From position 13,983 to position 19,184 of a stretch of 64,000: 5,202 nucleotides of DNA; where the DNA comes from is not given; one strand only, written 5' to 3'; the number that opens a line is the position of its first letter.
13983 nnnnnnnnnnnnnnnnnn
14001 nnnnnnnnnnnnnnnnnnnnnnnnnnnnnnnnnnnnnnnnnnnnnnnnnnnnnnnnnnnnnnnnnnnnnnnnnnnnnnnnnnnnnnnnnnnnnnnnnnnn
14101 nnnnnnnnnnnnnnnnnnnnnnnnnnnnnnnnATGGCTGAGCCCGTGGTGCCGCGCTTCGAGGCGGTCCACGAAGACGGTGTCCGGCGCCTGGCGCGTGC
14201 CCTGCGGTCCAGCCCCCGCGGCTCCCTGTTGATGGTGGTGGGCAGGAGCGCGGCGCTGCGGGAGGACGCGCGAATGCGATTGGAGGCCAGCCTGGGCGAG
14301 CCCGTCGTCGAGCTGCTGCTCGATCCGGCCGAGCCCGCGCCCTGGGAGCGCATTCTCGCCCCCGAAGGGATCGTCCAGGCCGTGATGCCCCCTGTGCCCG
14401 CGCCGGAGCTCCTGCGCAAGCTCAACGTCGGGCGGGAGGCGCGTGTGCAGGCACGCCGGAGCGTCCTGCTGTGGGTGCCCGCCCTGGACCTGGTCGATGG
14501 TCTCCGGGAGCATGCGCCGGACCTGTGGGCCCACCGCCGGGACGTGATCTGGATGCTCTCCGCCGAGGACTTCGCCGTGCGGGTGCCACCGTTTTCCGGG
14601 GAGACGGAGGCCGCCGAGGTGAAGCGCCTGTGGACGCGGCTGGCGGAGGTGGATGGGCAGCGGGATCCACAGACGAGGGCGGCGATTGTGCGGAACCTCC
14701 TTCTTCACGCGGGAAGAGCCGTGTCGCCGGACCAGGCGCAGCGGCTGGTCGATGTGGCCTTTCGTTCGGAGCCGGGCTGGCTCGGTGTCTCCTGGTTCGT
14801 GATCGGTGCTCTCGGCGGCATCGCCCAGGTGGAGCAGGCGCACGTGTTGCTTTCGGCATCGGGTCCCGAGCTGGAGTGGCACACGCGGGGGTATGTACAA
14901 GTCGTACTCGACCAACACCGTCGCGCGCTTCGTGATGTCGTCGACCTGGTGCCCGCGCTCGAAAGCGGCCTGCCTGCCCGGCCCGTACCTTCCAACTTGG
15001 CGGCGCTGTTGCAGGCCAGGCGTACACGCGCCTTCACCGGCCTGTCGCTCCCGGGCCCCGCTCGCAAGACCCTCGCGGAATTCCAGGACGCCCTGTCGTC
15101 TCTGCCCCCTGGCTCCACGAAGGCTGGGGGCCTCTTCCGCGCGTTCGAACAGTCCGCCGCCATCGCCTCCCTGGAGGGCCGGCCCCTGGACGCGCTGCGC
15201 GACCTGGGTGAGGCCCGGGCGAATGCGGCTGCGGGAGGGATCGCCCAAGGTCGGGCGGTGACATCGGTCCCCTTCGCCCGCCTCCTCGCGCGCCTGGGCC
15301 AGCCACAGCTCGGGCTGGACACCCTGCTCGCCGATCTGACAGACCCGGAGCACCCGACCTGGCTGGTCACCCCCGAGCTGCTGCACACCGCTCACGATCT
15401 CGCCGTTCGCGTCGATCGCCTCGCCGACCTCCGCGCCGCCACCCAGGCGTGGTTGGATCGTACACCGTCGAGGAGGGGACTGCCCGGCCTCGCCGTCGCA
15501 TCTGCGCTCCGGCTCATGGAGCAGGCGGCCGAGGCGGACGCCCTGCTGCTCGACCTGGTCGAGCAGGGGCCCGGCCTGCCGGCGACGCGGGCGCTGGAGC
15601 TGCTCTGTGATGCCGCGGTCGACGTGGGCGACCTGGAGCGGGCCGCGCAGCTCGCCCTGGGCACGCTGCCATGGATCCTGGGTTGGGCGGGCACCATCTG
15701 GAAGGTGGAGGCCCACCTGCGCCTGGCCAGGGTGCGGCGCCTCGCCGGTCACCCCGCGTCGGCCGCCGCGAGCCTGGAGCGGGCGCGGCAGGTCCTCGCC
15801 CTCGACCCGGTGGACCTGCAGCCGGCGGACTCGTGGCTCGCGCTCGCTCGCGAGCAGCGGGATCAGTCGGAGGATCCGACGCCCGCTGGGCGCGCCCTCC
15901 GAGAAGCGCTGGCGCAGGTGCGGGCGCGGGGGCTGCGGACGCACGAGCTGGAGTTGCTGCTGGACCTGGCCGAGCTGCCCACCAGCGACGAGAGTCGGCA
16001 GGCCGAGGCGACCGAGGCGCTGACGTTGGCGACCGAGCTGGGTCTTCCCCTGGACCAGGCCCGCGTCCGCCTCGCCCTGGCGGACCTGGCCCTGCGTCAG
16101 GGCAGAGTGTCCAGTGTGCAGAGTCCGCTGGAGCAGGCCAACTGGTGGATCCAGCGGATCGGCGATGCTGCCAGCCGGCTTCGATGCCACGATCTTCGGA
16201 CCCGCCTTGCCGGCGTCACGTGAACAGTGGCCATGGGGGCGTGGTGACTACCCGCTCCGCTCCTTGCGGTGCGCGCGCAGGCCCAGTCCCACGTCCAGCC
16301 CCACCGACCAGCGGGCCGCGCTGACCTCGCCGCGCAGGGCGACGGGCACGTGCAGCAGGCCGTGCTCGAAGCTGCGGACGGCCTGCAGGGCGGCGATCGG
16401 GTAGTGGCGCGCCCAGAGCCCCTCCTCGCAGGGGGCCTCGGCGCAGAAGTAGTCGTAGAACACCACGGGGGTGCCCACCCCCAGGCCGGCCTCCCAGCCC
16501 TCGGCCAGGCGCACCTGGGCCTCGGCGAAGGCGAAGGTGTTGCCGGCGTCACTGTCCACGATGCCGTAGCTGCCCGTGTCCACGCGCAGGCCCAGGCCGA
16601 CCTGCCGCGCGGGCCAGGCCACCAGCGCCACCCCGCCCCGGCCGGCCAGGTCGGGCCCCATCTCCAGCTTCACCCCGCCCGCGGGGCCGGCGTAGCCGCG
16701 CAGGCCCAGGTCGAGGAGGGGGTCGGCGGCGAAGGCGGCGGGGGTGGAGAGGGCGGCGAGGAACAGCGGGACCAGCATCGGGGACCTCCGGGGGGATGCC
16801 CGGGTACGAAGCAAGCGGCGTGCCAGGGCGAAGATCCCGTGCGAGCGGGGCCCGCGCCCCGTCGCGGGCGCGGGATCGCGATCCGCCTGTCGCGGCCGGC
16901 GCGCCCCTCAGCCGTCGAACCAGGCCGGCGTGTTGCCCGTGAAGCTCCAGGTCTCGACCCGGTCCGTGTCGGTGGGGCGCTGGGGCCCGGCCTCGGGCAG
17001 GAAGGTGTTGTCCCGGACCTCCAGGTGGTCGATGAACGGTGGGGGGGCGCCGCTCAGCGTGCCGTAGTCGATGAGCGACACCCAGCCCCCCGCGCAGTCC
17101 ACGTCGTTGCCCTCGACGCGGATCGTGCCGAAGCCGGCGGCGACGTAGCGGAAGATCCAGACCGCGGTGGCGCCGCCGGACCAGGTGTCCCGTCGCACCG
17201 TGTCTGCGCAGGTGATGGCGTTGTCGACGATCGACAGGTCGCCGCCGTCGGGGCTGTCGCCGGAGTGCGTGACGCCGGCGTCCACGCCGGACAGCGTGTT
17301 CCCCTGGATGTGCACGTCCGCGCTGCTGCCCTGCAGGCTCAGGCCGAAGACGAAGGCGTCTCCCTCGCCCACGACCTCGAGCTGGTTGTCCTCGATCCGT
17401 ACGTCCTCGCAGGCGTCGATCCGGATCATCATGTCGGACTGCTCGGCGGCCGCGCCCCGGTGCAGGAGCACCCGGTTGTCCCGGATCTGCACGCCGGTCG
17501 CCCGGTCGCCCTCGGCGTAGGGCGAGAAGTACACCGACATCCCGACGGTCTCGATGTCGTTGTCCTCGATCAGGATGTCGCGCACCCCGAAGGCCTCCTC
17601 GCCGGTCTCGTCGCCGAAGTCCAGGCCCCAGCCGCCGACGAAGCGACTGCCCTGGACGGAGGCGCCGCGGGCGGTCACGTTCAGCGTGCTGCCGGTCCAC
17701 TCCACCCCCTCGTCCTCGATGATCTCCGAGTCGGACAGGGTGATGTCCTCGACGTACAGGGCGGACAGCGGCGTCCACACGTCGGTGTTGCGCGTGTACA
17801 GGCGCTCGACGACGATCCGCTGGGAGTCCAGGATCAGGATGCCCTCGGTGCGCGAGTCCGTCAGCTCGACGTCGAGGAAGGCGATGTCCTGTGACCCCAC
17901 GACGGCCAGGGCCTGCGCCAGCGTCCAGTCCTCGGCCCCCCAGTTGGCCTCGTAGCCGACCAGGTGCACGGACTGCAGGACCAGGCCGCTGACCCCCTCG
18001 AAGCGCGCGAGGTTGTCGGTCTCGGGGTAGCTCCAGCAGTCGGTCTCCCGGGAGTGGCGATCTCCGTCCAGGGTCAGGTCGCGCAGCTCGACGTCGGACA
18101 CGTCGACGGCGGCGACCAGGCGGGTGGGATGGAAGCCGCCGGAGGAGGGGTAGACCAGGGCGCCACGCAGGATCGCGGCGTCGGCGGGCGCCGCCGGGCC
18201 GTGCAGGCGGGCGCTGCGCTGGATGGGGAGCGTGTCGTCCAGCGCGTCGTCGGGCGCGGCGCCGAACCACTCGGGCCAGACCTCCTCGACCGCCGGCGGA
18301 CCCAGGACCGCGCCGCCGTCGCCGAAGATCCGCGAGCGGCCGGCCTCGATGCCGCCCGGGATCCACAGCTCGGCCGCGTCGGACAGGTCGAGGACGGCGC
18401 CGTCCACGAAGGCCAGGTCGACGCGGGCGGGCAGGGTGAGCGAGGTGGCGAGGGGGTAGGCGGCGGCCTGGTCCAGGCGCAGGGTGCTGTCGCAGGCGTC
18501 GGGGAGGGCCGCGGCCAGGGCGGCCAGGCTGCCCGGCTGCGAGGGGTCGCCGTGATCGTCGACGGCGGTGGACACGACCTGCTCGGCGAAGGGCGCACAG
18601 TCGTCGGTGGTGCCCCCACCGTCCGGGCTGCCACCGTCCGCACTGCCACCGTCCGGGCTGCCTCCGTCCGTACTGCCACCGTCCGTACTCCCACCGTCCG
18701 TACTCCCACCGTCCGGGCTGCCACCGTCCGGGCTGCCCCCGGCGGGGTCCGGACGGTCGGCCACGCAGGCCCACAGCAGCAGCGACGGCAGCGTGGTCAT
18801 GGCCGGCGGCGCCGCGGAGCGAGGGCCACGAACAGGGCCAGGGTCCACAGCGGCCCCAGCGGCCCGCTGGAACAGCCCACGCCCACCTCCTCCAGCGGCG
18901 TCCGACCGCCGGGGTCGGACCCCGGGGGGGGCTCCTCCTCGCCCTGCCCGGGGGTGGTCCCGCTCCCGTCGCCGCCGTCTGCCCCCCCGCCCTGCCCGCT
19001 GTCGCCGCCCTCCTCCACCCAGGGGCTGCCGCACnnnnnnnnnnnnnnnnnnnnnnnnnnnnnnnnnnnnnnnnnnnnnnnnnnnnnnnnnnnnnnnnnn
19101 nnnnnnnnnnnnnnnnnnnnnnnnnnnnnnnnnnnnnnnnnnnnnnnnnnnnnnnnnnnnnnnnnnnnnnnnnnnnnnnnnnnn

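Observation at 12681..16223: Two-gene island with lower-GC-looking codon usage: ORC/Cdc6-like AAA+ ATPase coupled to a TPR-like protein with a decayed P-loop-like N-terminus (split STAND/NLR-like sensor without a recognisable effector)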

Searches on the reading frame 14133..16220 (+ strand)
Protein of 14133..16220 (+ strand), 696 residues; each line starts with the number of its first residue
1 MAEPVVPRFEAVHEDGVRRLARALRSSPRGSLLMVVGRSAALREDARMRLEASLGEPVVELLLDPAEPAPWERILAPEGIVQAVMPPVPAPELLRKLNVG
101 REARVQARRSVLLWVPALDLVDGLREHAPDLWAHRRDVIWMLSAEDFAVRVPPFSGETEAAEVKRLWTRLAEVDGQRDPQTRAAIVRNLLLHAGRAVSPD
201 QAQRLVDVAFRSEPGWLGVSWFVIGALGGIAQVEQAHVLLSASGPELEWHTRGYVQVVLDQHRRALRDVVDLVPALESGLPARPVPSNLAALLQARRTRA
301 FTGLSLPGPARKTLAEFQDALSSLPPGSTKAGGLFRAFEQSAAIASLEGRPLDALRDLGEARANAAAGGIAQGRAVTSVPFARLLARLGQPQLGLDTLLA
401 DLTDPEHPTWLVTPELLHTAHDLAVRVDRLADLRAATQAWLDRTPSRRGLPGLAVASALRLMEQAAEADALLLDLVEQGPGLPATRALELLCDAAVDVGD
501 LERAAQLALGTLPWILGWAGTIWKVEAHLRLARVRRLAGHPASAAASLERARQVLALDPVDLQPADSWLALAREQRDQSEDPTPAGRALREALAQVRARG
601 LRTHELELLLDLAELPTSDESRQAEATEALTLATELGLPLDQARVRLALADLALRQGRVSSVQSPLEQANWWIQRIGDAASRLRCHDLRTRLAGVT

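Call 3: search_protein_families(library=pfam, proteins=[window:14133-16220:+], max_evalue=1)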
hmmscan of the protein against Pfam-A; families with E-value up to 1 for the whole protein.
window:14133-16220:+ (696 aa): 0 families

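Call 4: search_protein_families(library=padloc, proteins=[window:14133-16220:+], max_evalue=1)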
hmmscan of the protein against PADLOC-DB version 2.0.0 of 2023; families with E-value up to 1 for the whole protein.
window:14133-16220:+ (696 aa): 0 families

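Call 5: search_protein_families(library=ncbifam, proteins=[window:14133-16220:+], max_evalue=1)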
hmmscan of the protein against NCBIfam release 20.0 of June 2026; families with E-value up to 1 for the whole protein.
window:14133-16220:+ (696 aa): 0 families

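Call 9: find_homologous_proteins(query=window:14133-16220:+)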
Query window:14133-16220:+ (696 aa): 1 proteins with E <= 0.001 among 8000 candidates.
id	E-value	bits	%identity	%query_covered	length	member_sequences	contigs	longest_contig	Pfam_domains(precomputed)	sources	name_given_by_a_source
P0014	0.0e+0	1238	100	84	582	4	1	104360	-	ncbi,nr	ncbi:hypothetical protein L6R53_03840 [Myxococcota bacterium]|nr:hypothetical protein [Myxococcota b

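Call 20: find_homologous_proteins(query=A1, max_evalue=0.01)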
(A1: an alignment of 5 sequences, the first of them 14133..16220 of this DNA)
Query A1 (5 sequences) (696 aa, profile of the alignment): 1 proteins with E <= 0.01 among 8000 candidates.
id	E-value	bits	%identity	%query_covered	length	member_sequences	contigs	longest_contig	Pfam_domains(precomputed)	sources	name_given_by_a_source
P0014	1.2e-180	621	100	84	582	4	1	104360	-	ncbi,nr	ncbi:hypothetical protein L6R53_03840 [Myxococcota bacterium]|nr:hypothetical protein [Myxococcota b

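Call 47: predict_structure(protein=window:14133-16220:+)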
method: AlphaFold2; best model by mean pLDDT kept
length: 696 residues; sequences in the alignment: 1
mean_pLDDT: 41.7   pTM: 0.27
mean pLDDT of the five models: 41.7, 38.8, 35.2, 34.1, 31.8
residues with pLDDT >= 90: 0; 70-90: 26; 50-70: 75; < 50: 595
segments of 3 or more residues with pLDDT < 50: 1-124, 126-158, 191-203, 206-377, 447-451, 464-582, 584-696
pLDDT, mean of each block of 10 residues (from residue 1): 24 38 38 33 41 39 36 34 37 42 33 37 46 37 30 42 61 55 52 47 49 41 37 36 35 34 37 35 34 29 29 38 39 37 32 39 40 40 50 72 63 59 68 78 55 49 47 41 43 43 39 37 33 34 38 36 36 37 41 41 39 40 46 42 41 38 45 45 39 38
secondary structure, 60 per line:
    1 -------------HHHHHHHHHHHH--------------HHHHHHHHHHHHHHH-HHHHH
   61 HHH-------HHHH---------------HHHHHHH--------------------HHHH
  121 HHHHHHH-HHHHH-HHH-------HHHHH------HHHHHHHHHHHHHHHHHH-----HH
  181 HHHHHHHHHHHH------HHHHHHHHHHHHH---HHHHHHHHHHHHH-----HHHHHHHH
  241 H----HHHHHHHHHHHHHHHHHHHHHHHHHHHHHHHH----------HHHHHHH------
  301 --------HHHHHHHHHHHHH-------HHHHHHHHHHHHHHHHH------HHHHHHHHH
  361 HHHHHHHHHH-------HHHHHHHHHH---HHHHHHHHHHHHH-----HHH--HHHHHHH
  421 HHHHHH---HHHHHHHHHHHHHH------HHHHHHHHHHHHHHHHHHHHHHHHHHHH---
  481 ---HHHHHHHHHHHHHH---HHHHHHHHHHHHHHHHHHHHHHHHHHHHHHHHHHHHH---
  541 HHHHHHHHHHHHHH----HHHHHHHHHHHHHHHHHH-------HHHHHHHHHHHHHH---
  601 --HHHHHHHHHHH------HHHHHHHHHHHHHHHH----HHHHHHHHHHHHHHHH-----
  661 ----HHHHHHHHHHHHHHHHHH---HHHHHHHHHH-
elements in order (helices of 4 or more, strands of 3 or more residues): H14-25 H40-54 H56-63 H71-74 H90-96 H117-127 H129-133 H145-149 H156-173 H179-192 H199-211 H215-227 H233-241 H246-277 H288-294 H309-321 H329-345 H352-370 H378-387 H391-403 H414-426 H430-443 H450-477 H484-497 H501-537 H541-554 H559-576 H584-597 H603-613 H620-635 H640-655 H665-682 H686-695

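Call 69: search_protein_families(library=pfam, alignment_id=A5, max_evalue=0.01)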
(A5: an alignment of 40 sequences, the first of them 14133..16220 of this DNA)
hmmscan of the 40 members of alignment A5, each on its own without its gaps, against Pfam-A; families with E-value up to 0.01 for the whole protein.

A. member 1, window:14133-16220:+ (696 aa): 0 families

B. families by the number of members that match (of 40 scanned): 17 families
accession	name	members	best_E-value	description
PF13424.12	TPR_12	16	1.1e-20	Tetratricopeptide repeat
PF07719.23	TPR_2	5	8.8e-09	Tetratricopeptide repeat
PF14559.12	TPR_19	4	4.6e-07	Tetratricopeptide repeat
PF13181.12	TPR_8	3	0.00016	Tetratricopeptide repeat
PF13374.12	TPR_10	3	0.00018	Tetratricopeptide repeat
PF13428.12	TPR_14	2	3.4e-06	Tetratricopeptide repeat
PF00515.34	TPR_1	2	0.00029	Tetratricopeptide repeat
PF25058.1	ARM_TT21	2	0.0013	Tetratricopeptide repeat protein 21 ARM repeat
PF07721.20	TPR_4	1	1.4e-07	Tetratricopeptide repeat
PF13432.12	TPR_16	1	9.8e-05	Tetratricopeptide repeat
PF12862.13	ANAPC5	1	0.0011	Anaphase-promoting complex subunit 5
PF10602.15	RPN7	1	0.0019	26S proteasome subunit RPN7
PF24885.1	TPR_NPHP3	1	0.0028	Nephrocystin-3 TPR domain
PF12968.13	DUF3856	1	0.0042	Domain of Unknown Function (DUF3856)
PF07219.19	HemY_N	1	0.0061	HemY protein N-terminus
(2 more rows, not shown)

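Call 70: search_protein_families(library=padloc, alignment_id=A5, max_evalue=0.01)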
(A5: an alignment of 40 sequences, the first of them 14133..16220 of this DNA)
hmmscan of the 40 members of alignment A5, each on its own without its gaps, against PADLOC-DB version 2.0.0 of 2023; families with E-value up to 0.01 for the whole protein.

A. member 1, window:14133-16220:+ (696 aa): 0 families

B. families by the number of members that match (of 40 scanned): 0 families

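Call 87: search_protein_families(library=phrogs, proteins=[window:14133-16220:+], max_evalue=0.01)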
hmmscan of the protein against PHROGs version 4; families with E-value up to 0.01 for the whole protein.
window:14133-16220:+ (696 aa): 0 families

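Call 92: search_solved_structures(query=A5, max_evalue=0.01)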
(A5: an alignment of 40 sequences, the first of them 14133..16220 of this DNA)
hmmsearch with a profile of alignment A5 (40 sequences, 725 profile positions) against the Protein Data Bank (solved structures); distinct sequences matched with E-value up to 0.01: 92 (the best 60 are shown).
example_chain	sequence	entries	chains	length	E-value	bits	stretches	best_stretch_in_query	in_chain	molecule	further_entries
6een_A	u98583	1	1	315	2e-14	56.8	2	190-327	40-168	Designer Pentatricopeptide Protein dPPR10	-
6een_C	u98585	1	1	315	2.2e-14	56.7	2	196-328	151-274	Designer Pentatricopeptide Protein dPPR10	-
6een_B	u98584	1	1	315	3.9e-13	52.6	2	196-328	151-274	Designer Pentatricopeptide Protein dPPR10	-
6een_D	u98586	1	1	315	7.5e-13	51.7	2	196-328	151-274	Designer Pentatricopeptide Protein dPPR10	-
6frk_r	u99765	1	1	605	4.4e-12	49.1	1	187-370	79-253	Signal recognition particle subunit SRP72,Signal recognition particle subunit SRP72,Signal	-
7obq_z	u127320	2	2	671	6.6e-12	48.5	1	187-370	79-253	Signal recognition particle subunit SRP72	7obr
9qhb_A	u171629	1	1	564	1e-11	47.9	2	181-576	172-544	Engineered tetratricopeptide repeat protein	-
9k7u_A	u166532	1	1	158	2.6e-11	46.5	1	518-631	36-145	Heter-Zn2-HEHE-22A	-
7nfx_z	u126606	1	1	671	3.5e-11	46.1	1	187-370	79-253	Signal recognition particle subunit SRP72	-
8qvw_B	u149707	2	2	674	3.5e-11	46.1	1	187-370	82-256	Signal recognition particle subunit SRP72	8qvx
7wzb_B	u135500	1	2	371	1.4e-09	40.8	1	181-519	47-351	Lipopolysaccharide assembly protein B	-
4zlh_A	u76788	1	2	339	1.5e-09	40.8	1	181-515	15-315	Lipopolysaccharide assembly protein B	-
8v24_A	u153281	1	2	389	2.7e-09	39.9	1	181-514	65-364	Lipopolysaccharide assembly protein B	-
7t6d_A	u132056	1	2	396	2.9e-09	39.8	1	181-514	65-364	Lipopolysaccharide assembly protein B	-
5orq_A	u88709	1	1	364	1.2e-08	37.7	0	196-328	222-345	cPPR-Telo1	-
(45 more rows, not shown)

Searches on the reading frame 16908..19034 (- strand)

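Call 45: search_protein_families(library=pfam, proteins=[window:16908-19034:-], max_evalue=0.001)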
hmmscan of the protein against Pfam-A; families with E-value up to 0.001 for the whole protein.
window:16908-19034:- (708 aa): 1 family
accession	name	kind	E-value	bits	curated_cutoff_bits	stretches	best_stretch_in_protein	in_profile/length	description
PF13229.12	Beta_helix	-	4.7e-05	23.5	25.9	0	478-602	48-153/158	Right handed beta helix region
